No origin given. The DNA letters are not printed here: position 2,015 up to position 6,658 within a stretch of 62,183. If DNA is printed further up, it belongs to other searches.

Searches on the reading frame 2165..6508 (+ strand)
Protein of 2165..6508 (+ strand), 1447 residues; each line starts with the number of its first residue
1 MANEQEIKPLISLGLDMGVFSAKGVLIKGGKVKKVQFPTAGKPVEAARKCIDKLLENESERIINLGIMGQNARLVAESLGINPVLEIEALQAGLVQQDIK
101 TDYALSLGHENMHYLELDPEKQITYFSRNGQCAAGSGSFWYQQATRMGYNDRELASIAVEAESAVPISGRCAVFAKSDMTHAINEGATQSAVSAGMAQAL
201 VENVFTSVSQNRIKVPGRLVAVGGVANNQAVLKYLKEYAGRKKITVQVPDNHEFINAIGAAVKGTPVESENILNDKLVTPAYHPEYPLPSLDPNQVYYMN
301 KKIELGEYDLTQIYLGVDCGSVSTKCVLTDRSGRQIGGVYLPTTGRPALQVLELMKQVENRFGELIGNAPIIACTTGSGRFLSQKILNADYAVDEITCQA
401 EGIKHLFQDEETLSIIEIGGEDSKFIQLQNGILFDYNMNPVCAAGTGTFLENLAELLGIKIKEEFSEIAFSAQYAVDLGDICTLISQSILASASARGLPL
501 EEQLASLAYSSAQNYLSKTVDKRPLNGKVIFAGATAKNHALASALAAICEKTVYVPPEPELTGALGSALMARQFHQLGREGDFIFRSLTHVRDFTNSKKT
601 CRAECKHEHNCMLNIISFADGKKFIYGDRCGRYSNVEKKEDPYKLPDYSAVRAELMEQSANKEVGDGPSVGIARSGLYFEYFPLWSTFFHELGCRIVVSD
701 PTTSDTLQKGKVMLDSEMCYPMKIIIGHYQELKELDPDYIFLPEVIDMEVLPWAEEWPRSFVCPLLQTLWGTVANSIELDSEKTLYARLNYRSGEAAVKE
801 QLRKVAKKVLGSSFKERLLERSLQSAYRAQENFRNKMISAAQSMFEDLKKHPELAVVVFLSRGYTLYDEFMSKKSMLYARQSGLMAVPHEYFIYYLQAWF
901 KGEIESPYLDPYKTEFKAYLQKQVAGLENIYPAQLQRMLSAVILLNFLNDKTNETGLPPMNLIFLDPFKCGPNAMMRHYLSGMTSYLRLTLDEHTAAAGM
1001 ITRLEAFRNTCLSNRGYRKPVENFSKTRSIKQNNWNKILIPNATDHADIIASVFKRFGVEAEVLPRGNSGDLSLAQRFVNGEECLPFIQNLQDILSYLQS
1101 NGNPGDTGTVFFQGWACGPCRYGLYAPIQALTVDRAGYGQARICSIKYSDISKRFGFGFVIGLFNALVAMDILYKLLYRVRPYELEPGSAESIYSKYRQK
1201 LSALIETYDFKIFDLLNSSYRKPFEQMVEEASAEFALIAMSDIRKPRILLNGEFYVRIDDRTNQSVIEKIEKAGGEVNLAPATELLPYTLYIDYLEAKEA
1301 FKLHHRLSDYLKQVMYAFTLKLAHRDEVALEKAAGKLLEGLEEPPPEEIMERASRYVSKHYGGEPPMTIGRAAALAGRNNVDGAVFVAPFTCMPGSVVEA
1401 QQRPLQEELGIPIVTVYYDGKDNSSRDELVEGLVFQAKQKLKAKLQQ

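Call 69: search_protein_families(library=pfam, proteins=[window:2165-6508:+], max_evalue=0.00001)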
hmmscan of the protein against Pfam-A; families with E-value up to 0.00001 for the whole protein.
window:2165-6508:+ (1447 aa): 3 families
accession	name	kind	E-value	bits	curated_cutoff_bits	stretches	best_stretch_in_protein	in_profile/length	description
PF01869.26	BcrAD_BadFG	-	1.4e-53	182.7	31.5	2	315-571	1-271/271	BadF/BadG/BcrA/BcrD ATPase family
PF09989.15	DUF2229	-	1.5e-41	142.9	29.4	1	670-889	2-215/218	CoA enzyme activase uncharacterised domain (DUF2229)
PF02782.22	FGGY_C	-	4e-06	27.2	27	0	526-571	150-194/198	FGGY family of carbohydrate kinases, C-terminal domain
